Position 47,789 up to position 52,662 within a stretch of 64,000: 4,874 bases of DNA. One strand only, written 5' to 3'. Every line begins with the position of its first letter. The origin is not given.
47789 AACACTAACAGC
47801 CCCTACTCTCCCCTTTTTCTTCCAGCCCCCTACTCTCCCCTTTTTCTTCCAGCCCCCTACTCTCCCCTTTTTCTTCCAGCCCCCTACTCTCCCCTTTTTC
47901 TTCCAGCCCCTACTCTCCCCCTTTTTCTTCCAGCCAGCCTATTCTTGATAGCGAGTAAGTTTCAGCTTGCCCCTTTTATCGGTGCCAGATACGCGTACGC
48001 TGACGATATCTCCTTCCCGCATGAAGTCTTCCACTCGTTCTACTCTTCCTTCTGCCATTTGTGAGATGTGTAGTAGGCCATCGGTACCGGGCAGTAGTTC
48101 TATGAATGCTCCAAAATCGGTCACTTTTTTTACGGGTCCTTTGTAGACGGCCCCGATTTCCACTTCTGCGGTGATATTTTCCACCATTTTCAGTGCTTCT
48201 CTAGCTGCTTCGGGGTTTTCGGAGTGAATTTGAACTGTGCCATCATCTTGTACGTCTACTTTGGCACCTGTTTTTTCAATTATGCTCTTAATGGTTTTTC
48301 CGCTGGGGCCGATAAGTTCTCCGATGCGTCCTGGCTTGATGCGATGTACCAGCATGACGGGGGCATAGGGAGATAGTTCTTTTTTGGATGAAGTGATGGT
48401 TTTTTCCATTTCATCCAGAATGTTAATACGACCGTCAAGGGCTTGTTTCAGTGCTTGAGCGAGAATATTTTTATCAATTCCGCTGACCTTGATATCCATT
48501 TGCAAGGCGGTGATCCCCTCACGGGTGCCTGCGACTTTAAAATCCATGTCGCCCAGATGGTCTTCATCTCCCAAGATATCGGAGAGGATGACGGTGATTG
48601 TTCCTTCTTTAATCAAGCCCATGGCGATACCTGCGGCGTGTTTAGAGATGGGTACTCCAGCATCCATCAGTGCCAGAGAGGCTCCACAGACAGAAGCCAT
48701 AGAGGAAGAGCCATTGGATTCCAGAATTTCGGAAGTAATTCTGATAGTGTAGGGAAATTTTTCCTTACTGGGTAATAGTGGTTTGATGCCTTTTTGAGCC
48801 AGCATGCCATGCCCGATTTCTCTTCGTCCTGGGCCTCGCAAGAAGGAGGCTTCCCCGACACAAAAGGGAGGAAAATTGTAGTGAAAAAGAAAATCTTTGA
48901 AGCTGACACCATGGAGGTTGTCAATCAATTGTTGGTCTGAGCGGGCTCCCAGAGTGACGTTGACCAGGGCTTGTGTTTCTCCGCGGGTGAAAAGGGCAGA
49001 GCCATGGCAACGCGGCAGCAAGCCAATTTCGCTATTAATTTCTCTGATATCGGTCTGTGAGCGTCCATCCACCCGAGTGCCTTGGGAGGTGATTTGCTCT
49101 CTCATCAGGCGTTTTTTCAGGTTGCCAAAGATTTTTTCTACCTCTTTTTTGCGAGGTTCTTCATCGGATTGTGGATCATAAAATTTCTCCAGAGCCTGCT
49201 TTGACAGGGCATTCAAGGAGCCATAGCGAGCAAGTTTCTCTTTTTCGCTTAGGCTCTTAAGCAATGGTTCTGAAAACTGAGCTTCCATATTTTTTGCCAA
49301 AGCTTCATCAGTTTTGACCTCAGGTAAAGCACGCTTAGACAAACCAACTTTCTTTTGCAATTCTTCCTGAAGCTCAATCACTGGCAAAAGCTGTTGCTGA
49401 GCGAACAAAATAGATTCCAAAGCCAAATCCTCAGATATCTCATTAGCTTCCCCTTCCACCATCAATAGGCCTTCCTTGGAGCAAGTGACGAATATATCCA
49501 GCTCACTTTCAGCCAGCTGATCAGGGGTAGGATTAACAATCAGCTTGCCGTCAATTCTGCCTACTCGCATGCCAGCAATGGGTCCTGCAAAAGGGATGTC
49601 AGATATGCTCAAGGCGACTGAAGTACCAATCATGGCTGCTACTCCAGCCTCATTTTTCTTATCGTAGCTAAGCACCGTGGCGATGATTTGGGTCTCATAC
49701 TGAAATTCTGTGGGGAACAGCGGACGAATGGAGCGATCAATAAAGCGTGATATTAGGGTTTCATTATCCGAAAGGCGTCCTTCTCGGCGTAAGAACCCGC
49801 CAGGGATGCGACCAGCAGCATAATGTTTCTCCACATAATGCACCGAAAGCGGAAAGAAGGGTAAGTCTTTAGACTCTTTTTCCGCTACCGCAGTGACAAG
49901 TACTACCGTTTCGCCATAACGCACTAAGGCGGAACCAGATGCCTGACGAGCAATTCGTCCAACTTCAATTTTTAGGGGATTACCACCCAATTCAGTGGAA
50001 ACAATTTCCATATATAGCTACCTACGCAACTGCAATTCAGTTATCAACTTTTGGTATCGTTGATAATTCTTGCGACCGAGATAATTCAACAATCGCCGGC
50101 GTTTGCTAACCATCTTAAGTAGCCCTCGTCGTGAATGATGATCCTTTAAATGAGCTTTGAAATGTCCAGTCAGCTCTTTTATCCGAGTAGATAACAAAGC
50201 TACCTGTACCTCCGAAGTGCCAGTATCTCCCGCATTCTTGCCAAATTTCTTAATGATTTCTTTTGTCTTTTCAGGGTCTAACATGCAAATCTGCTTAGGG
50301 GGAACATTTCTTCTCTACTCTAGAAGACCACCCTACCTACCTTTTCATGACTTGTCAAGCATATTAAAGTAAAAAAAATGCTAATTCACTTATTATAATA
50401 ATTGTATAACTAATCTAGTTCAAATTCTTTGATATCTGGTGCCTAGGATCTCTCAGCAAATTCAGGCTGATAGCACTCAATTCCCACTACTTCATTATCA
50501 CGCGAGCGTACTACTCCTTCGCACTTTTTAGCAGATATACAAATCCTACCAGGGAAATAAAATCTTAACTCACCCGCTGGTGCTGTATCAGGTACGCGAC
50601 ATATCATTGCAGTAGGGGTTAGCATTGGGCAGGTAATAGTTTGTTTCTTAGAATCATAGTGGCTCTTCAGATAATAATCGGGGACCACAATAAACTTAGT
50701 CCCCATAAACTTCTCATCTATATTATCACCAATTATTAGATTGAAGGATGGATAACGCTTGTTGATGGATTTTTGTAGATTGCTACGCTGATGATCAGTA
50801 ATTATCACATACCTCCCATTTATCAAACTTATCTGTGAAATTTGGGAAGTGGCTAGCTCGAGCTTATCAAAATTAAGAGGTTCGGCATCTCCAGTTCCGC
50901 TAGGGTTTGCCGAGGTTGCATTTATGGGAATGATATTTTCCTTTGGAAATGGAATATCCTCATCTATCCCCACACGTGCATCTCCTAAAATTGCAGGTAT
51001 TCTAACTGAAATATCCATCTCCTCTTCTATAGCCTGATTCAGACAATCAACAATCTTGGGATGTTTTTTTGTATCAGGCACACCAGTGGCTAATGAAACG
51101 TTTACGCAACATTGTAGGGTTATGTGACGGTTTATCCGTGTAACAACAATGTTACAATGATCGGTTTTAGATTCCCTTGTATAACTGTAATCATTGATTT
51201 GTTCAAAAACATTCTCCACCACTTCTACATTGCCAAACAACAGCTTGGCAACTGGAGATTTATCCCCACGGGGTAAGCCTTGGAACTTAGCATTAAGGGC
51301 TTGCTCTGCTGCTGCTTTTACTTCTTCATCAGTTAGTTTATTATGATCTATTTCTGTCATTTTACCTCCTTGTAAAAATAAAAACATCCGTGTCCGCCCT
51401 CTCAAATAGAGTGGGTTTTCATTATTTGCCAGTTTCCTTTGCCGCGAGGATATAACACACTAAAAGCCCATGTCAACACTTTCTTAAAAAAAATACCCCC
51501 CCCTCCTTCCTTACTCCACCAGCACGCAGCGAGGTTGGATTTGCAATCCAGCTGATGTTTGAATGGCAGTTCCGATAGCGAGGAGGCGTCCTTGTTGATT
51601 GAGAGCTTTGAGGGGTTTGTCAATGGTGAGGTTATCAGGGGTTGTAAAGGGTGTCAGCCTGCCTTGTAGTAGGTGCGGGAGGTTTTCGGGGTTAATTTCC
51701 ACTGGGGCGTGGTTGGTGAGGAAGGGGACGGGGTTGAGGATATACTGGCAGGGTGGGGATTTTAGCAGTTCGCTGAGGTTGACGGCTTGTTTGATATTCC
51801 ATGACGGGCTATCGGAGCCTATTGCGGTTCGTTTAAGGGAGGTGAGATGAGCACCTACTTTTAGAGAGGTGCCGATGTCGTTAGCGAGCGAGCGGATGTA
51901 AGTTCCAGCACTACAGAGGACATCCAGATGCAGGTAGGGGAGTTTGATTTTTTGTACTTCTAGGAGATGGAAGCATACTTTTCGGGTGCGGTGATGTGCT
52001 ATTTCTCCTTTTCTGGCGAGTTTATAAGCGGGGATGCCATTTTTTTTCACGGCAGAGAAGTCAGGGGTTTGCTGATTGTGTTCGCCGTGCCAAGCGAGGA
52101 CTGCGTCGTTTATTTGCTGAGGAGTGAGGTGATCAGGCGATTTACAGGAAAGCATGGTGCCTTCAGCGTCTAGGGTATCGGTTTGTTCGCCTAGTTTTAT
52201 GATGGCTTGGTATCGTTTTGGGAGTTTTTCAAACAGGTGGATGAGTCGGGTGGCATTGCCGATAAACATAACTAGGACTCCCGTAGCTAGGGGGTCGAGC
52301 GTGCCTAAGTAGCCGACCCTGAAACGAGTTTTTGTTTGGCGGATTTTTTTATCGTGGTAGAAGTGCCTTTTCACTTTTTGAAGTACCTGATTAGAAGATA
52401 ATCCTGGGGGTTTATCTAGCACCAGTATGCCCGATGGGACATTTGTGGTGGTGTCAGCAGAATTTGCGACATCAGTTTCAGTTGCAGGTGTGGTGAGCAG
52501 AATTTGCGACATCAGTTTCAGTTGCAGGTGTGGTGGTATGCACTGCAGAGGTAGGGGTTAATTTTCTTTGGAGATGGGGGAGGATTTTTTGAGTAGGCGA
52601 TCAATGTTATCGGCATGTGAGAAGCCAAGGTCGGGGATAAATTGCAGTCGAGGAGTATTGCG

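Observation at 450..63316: Locus-specific tandem arrays fill at least 20 intergenic spacers; 13/14-bp units dominate outside genes and multiples of 3 inside genes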

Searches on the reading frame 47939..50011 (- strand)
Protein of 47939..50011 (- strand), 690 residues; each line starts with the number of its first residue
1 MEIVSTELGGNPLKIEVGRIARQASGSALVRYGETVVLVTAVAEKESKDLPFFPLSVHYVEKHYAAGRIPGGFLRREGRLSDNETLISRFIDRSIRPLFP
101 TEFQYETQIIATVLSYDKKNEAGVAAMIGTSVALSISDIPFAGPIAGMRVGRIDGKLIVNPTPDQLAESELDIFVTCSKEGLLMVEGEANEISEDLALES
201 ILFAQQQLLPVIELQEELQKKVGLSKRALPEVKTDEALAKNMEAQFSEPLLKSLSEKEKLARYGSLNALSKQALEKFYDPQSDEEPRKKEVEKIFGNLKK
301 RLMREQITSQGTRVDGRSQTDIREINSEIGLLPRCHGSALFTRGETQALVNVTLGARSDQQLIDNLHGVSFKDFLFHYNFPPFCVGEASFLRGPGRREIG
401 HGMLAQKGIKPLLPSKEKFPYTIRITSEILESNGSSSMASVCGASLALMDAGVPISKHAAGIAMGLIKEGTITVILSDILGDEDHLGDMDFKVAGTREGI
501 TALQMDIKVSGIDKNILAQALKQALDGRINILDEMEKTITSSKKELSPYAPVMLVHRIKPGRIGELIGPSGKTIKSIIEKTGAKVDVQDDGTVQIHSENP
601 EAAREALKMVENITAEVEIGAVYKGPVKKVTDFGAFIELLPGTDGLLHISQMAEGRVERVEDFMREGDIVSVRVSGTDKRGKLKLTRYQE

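Call 9: search_protein_families(library=pfam, proteins=[window:47939-50011:-])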
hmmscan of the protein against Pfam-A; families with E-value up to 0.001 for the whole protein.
window:47939-50011:- (690 aa): 7 families
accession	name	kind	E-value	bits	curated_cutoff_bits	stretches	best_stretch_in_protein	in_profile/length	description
PF01138.27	RNase_PH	-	5.3e-61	205.2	25.5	2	12-140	4-130/130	3' exoribonuclease family, domain 1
PF03725.20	RNase_PH_C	-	1e-21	77.1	20.8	2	143-206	1-66/67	3' exoribonuclease family, domain 2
PF03726.19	PNPase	-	1.1e-15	58.3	24.6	1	238-318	2-81/81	Polyribonucleotide nucleotidyltransferase, RNA binding domain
PF00575.29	S1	-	1.8e-13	51.1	22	1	617-685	2-71/74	S1 RNA binding domain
PF00013.35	KH_1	-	3.8e-11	43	21.5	1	558-611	6-65/66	KH domain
PF22675.2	KH-I_KHDC4-BBP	-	4.3e-06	26.9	30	1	563-609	8-54/76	KHDC4/BBP-like, KH-domain type I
PF23459.1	S1_RRP5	-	0.00039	21.3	27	1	620-681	4-65/72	RRP5 S1 domain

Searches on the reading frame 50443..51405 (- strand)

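Call 30: search_protein_families(library=pfam, max_evalue=0.01, proteins=[window:50443-51405:-])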
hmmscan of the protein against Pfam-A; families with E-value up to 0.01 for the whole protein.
window:50443-51405:- (320 aa): 1 family
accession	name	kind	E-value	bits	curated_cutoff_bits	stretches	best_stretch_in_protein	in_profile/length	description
PF19821.5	Phage_capsid_2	-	4.7e-06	26.5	25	1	134-262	113-241/293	Phage capsid protein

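Call 54: search_protein_families(library=padloc, proteins=[window:50443-51405:-], max_evalue=0.001)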
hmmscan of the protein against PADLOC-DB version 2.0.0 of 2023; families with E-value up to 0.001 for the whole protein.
window:50443-51405:- (320 aa): 0 families

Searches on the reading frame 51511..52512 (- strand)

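Call 30: search_protein_families(library=pfam, max_evalue=0.01, proteins=[window:51511-52512:-])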
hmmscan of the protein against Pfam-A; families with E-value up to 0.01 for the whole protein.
window:51511-52512:- (333 aa): 3 families
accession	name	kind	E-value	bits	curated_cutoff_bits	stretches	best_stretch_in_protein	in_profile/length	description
PF01509.24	TruB_N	-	5.3e-44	150.6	27.3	1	61-206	7-149/149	TruB family pseudouridylate synthase (N terminal domain)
PF16198.10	TruB_C_2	-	7.1e-07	29.7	29.3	1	207-251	1-41/66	tRNA pseudouridylate synthase B C-terminal domain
PF00849.27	PseudoU_synth_2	-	0.00032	21.4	26.8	1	29-118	2-84/152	RNA pseudouridylate synthase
